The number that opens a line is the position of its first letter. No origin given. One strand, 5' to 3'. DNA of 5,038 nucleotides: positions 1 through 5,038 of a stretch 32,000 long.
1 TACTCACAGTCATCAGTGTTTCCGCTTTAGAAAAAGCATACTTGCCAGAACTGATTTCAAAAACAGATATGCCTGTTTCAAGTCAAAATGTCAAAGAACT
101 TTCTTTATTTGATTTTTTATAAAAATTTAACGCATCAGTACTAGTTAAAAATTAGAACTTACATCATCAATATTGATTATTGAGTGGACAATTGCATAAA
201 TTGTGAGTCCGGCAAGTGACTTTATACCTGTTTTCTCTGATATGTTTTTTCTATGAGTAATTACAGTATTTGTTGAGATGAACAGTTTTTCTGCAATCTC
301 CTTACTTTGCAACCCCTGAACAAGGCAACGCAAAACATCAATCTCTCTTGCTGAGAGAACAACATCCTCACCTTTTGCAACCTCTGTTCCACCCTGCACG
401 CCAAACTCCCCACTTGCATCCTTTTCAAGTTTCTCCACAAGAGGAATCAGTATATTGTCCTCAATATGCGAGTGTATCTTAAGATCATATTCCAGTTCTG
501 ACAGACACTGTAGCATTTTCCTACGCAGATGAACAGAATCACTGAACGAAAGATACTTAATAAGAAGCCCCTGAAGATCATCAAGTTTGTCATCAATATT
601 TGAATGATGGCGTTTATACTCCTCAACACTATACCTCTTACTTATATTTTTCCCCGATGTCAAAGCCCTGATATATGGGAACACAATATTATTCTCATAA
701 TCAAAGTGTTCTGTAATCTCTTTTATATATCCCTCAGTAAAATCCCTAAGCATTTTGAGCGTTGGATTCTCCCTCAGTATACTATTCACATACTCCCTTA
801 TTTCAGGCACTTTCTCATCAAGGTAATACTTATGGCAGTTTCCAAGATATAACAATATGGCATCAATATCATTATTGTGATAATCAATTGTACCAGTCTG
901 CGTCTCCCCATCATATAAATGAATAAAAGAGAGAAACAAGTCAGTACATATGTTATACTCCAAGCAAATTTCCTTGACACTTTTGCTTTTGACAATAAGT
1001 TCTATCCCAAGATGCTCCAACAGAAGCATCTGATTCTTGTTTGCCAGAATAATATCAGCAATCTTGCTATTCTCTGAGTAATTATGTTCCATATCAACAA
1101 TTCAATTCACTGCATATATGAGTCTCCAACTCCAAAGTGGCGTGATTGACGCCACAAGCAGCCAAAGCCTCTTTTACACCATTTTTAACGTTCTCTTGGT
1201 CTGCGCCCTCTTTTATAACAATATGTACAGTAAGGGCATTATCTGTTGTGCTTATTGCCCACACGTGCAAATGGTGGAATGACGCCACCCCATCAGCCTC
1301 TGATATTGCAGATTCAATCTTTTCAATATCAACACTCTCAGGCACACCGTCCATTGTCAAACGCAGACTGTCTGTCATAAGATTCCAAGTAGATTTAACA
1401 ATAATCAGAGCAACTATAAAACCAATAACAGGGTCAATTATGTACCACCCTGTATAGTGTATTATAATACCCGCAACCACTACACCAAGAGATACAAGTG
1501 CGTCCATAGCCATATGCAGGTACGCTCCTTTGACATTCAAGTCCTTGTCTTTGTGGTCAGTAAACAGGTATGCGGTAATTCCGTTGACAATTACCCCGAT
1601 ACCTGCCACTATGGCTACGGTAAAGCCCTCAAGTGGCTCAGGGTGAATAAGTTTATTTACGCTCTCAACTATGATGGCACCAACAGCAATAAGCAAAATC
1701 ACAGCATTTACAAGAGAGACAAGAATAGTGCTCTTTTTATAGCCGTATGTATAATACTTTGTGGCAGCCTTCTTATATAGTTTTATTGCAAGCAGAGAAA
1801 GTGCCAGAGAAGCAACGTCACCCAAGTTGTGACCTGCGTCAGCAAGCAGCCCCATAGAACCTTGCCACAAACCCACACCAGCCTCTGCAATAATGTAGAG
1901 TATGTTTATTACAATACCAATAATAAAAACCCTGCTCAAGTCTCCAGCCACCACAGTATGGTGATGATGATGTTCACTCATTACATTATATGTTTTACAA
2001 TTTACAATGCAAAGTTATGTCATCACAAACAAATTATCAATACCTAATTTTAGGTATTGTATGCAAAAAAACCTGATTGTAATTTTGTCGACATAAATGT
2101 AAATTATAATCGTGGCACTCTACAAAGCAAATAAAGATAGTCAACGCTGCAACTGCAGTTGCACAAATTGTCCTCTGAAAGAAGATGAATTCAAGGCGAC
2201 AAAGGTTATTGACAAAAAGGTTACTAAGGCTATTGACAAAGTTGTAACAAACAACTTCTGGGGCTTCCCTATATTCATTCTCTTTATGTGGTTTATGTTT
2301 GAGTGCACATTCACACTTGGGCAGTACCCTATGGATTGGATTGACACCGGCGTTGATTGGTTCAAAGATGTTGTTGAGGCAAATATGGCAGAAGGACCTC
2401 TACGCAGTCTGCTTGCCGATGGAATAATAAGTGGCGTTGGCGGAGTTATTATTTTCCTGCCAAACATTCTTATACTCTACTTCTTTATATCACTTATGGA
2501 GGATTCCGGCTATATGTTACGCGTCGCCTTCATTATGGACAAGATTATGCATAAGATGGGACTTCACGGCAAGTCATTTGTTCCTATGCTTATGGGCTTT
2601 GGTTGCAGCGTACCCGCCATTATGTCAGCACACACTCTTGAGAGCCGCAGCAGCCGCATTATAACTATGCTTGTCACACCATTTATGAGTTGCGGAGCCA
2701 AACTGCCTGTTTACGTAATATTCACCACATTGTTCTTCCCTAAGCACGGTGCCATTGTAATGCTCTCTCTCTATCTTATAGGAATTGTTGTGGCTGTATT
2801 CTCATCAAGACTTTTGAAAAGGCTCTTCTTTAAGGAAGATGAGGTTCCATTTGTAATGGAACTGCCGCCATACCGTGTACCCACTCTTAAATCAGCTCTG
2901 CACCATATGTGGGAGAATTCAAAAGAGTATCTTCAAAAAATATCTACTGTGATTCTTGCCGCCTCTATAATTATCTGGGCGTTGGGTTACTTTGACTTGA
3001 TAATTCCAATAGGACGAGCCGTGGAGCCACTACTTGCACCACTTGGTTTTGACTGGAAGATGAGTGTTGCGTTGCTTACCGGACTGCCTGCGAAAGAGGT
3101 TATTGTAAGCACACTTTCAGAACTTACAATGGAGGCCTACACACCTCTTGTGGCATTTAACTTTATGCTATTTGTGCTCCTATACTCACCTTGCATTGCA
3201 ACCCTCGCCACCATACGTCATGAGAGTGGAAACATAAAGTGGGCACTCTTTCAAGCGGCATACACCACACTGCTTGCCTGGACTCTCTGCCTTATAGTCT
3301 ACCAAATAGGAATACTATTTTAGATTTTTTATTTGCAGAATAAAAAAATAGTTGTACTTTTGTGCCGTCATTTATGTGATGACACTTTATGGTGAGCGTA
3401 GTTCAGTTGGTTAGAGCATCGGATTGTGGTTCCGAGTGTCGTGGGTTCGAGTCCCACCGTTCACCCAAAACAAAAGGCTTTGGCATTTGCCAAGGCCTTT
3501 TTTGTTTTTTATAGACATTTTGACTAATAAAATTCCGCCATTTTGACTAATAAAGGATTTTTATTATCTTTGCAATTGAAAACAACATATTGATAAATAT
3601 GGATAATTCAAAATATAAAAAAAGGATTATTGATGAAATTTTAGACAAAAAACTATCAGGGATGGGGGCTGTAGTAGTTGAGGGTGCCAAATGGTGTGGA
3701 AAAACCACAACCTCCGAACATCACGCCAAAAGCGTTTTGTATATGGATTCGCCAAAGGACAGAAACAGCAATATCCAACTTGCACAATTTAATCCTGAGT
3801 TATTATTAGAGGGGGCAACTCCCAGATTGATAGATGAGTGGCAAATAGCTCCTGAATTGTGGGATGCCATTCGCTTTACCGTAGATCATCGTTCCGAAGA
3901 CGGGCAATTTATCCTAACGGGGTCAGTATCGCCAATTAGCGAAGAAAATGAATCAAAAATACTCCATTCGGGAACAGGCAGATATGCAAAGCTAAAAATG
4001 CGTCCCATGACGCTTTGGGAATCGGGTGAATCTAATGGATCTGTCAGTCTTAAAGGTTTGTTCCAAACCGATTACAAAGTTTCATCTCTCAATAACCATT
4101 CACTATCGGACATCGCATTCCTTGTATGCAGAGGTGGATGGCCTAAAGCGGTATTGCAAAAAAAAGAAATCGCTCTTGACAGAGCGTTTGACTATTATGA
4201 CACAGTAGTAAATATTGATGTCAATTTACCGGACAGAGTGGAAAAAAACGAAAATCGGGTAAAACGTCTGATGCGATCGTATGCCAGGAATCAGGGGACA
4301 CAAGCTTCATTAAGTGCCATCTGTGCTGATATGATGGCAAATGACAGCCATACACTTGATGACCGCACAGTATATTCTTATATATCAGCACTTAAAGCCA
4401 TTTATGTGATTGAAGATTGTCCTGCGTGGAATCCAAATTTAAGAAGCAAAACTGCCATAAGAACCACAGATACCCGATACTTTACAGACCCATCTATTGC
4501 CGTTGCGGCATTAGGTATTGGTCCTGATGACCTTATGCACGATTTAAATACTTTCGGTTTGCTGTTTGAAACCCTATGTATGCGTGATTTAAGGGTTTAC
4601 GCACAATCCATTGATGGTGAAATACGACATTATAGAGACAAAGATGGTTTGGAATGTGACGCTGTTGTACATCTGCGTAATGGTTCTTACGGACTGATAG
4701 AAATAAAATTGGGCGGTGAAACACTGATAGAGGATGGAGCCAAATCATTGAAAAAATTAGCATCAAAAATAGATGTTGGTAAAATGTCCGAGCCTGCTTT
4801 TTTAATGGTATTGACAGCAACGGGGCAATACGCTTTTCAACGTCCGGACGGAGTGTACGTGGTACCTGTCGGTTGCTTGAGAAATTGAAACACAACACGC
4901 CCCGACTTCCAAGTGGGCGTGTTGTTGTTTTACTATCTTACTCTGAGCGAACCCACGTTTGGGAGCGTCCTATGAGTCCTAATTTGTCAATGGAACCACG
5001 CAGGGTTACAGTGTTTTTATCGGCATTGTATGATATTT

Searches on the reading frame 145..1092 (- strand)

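Call 84: search_protein_families(library=pfam, proteins=[window:145-1092:-], max_evalue=0.001)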
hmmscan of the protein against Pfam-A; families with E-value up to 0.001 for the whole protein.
window:145-1092:- (315 aa): 2 families
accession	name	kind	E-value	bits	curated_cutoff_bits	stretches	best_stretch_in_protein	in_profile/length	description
PF00196.25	GerE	-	6.5e-18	64.6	23.5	1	245-300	2-57/57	Bacterial regulatory proteins, luxR family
PF01814.28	Hemerythrin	-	2.5e-13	51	25.3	2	91-219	13-127/127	Hemerythrin HHE cation binding domain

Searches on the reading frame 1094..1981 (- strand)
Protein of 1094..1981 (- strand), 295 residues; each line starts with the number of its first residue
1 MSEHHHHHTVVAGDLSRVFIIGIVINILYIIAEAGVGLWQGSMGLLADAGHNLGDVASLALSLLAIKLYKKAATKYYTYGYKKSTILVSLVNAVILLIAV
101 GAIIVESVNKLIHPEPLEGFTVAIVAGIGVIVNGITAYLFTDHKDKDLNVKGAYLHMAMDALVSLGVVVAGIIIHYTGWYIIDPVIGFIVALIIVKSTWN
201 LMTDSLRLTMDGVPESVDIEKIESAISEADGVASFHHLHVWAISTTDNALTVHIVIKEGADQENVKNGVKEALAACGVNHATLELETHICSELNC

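Call 84: search_protein_families(library=pfam, proteins=[window:1094-1981:-], max_evalue=0.001)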
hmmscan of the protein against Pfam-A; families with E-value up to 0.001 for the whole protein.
window:1094-1981:- (295 aa): 2 families
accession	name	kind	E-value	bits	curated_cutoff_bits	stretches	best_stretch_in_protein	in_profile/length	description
PF01545.26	Cation_efflux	-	3e-38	132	26.6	1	20-207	2-195/198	Cation efflux family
PF16916.11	ZT_dimer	-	1.5e-08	34.9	26.7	1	214-273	1-62/78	Dimerisation domain of Zinc Transporter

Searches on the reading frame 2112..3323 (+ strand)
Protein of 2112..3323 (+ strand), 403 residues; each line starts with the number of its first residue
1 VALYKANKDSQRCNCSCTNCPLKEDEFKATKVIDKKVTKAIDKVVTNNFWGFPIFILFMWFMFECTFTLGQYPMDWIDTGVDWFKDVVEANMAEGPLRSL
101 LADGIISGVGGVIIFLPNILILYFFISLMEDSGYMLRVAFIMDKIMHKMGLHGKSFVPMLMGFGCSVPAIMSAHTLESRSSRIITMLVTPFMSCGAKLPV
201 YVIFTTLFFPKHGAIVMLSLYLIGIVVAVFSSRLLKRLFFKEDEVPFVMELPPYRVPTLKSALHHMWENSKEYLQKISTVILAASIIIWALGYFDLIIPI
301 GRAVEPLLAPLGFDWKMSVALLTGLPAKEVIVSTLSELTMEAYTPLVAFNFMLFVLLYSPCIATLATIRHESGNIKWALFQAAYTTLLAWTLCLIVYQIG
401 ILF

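Call 84: search_protein_families(library=pfam, proteins=[window:2112-3323:+], max_evalue=0.001)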
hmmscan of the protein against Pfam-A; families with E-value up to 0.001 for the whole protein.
window:2112-3323:+ (403 aa): 2 families
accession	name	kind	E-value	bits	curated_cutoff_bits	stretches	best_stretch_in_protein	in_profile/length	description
PF07670.19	Gate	-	9.1e-42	142.2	29.6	2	113-205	2-101/104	Nucleoside recognition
PF07664.17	FeoB_C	-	4.6e-22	77.9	26.6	1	217-268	1-53/54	Ferrous iron transport protein B C terminus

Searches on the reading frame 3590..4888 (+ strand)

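Call 84: search_protein_families(library=pfam, proteins=[window:3590-4888:+], max_evalue=0.001)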
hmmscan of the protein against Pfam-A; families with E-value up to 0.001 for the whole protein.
window:3590-4888:+ (432 aa): 2 families
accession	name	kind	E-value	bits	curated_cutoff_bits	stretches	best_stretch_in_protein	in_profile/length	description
PF13635.12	DUF4143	-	6.2e-31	107.7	28.1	1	219-374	11-159/160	Domain of unknown function (DUF4143)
PF13173.12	AAA_14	-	9.3e-15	55.2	27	1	27-144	4-127/129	AAA domain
